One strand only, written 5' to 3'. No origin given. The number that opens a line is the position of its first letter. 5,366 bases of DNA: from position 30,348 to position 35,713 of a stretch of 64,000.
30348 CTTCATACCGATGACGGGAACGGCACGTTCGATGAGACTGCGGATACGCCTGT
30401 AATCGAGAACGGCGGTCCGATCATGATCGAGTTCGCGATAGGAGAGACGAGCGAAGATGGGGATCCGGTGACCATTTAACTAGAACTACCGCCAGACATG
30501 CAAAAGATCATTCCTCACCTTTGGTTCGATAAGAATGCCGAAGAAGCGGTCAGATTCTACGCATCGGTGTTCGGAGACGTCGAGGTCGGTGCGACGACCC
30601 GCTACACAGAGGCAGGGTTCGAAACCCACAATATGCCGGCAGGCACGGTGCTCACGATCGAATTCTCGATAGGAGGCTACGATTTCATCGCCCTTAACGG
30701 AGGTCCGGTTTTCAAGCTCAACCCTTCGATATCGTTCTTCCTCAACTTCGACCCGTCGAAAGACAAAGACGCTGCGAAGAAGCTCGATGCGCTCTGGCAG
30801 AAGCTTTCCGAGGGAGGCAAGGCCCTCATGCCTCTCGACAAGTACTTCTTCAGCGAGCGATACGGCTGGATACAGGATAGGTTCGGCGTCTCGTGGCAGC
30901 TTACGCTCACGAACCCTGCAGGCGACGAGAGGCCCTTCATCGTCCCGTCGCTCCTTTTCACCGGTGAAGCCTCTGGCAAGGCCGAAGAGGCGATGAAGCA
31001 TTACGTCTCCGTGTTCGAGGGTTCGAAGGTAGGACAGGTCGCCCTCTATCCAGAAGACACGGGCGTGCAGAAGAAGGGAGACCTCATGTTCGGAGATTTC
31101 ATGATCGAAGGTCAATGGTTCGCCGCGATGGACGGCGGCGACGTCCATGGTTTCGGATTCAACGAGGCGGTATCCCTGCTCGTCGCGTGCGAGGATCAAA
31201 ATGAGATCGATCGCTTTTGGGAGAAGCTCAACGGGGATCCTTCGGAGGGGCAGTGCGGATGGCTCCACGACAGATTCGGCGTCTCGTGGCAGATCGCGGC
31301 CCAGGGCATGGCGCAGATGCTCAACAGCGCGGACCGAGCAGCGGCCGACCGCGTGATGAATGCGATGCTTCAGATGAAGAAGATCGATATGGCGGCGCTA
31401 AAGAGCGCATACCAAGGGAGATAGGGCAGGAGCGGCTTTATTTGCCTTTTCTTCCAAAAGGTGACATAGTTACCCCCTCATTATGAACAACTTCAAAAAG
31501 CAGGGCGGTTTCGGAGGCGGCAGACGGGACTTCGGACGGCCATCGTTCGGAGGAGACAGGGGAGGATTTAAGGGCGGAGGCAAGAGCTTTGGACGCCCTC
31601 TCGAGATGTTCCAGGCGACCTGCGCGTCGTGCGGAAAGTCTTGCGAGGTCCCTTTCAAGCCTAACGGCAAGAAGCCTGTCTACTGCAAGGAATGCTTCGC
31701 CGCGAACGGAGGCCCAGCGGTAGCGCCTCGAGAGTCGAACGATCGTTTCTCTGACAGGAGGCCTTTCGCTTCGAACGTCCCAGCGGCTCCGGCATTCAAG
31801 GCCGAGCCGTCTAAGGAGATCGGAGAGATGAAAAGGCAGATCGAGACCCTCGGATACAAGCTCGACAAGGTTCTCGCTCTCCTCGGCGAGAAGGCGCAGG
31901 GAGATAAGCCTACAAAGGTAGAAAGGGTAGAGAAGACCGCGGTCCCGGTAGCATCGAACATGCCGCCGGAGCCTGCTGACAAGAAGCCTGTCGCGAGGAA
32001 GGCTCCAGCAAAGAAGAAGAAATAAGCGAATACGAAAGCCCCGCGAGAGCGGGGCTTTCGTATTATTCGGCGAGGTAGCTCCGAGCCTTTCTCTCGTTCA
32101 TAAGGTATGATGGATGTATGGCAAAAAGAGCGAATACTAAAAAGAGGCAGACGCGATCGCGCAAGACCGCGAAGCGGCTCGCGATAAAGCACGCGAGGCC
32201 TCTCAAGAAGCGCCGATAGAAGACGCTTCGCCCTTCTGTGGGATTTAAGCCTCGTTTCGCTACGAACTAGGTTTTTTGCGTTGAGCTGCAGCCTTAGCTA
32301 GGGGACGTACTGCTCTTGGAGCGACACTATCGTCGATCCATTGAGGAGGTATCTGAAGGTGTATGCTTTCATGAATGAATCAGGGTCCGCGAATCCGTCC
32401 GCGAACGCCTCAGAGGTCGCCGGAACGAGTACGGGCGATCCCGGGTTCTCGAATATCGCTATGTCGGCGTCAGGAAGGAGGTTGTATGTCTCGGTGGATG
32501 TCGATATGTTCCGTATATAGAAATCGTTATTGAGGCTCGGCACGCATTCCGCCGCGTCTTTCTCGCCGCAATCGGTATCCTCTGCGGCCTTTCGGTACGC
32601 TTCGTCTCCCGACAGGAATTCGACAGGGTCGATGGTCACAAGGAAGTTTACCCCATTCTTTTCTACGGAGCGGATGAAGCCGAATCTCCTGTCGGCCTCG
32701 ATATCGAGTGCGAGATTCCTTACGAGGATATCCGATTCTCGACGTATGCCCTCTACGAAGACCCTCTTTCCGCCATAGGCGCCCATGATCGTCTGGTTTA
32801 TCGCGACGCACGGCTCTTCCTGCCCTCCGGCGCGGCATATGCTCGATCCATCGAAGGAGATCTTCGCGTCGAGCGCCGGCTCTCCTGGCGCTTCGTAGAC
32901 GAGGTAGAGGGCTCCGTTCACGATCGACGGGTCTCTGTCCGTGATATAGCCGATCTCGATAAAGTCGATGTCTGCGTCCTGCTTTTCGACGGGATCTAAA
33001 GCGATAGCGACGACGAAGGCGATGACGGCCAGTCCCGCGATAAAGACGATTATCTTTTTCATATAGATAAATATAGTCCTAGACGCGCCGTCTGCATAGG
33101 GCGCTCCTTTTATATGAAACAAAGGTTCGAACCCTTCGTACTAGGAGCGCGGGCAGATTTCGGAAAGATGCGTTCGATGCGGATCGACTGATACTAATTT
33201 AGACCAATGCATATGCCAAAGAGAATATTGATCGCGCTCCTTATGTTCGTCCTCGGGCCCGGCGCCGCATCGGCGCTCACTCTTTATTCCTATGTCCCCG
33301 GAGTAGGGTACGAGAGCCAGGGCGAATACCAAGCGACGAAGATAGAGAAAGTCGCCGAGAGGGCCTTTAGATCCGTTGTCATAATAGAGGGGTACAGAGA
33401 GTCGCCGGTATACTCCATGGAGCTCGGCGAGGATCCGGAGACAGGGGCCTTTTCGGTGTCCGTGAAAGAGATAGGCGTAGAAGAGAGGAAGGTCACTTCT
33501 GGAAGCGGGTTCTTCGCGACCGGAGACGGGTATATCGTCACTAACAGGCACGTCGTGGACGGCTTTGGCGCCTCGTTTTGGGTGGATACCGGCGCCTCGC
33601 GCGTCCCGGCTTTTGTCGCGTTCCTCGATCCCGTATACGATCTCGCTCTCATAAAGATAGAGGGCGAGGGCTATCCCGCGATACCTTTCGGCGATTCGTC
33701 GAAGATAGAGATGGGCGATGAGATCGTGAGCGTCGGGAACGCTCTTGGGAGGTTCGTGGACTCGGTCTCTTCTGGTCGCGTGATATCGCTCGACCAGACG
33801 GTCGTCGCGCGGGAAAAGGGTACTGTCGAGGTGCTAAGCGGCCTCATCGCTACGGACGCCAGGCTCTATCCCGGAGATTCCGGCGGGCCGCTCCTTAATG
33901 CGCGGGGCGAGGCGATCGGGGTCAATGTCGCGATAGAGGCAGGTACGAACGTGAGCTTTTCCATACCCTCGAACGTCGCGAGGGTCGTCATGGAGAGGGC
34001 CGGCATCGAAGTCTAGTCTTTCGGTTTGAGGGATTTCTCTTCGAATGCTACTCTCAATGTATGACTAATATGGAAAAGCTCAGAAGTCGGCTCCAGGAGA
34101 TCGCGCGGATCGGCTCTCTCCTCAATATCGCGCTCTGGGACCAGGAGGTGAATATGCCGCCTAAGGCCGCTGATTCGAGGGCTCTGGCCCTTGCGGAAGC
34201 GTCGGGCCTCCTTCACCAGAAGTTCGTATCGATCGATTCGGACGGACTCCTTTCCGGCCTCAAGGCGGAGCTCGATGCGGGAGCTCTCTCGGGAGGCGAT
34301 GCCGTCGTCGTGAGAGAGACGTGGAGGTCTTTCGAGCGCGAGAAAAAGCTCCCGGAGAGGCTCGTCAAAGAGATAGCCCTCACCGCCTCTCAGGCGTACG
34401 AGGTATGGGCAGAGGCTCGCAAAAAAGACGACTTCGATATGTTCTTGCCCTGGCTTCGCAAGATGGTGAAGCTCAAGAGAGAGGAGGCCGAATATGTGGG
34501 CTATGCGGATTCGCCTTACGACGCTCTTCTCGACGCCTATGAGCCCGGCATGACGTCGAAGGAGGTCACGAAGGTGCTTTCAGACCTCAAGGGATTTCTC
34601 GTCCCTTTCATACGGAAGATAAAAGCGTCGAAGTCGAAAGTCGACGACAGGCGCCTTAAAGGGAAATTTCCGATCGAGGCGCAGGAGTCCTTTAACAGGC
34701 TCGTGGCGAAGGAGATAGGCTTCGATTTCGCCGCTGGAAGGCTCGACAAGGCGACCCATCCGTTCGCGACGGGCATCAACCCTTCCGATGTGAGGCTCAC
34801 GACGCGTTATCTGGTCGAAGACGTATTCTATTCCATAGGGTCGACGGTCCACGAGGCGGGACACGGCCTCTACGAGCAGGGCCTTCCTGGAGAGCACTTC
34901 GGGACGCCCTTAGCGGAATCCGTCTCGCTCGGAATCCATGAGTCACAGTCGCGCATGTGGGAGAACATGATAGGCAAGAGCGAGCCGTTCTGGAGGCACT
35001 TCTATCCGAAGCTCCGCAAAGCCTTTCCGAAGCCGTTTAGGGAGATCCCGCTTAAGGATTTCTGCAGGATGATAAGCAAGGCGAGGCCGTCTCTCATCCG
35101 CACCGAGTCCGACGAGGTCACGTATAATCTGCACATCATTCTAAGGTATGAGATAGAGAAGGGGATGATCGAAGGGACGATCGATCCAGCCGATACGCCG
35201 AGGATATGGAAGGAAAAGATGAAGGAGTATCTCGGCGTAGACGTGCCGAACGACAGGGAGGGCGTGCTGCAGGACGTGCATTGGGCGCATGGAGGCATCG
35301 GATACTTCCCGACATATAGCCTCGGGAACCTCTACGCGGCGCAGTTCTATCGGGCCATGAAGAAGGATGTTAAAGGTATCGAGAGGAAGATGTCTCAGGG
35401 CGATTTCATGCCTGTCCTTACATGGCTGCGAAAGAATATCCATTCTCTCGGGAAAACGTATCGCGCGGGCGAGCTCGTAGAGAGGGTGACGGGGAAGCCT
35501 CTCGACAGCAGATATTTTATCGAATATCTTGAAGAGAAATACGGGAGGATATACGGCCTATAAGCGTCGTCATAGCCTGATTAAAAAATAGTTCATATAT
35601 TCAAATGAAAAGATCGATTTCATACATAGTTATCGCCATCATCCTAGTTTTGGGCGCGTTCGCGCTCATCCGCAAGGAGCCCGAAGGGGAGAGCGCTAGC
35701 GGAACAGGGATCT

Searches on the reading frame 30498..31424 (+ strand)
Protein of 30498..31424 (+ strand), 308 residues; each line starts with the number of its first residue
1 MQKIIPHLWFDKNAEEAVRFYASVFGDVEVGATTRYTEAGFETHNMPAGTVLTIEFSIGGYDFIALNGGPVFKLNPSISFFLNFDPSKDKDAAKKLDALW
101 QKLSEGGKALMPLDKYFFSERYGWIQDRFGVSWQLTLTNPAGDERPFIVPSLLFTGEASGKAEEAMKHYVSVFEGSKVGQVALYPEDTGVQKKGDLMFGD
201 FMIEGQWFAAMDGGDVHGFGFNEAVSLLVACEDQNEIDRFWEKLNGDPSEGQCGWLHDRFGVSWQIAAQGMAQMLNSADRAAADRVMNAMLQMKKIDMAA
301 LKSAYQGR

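Call 58: search_protein_families(library=pfam, proteins=[window:30498-31424:+], max_evalue=0.00001)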
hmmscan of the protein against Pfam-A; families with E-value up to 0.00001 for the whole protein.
window:30498-31424:+ (308 aa): 2 families
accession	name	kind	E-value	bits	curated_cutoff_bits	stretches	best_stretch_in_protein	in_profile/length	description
PF06983.19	3-dmu-9_3-mt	-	2.8e-73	244.3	24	2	148-266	3-115/116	3-demethylubiquinone-9 3-methyltransferase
PF00903.31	Glyoxalase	-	2.8e-06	28.2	20.6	0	94-135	79-121/121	Glyoxalase/Bleomycin resistance protein/Dioxygenase superfamily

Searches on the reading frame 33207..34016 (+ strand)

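Call 59: search_protein_families(library=pfam, proteins=[window:33207-34016:+], max_evalue=0.00001)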
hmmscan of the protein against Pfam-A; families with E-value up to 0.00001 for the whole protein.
window:33207-34016:+ (269 aa): 2 families
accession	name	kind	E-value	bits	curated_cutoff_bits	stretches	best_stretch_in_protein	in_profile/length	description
PF13365.12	Trypsin_2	-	8.8e-28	98.3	27.6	1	99-239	1-144/144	Trypsin-like peptidase domain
PF00089.32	Trypsin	-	1.2e-09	38.7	20.6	1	100-247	28-202/220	Trypsin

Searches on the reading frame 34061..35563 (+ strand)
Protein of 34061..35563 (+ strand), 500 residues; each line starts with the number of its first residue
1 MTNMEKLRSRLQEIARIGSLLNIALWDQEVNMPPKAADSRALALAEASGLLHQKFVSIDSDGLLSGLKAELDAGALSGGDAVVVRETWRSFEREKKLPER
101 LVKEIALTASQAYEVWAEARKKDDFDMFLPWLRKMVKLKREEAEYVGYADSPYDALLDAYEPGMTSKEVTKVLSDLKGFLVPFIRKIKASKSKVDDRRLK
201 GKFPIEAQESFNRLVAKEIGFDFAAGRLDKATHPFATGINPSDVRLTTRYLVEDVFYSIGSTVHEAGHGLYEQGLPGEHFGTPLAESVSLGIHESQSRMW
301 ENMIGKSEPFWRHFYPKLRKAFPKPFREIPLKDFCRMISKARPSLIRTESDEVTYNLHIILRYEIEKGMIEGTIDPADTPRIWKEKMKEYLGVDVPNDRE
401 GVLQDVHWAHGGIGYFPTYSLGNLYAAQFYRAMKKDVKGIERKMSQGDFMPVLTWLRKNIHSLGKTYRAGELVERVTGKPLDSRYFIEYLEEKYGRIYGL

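Call 59: search_protein_families(library=pfam, proteins=[window:34061-35563:+], max_evalue=0.00001)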
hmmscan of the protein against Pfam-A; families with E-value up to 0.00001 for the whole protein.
window:34061-35563:+ (500 aa): 1 family
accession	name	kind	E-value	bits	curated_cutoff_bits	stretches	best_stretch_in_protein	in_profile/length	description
PF02074.21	Peptidase_M32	-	1.4e-174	581.8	25.1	1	7-494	2-489/489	Carboxypeptidase Taq (M32) metallopeptidase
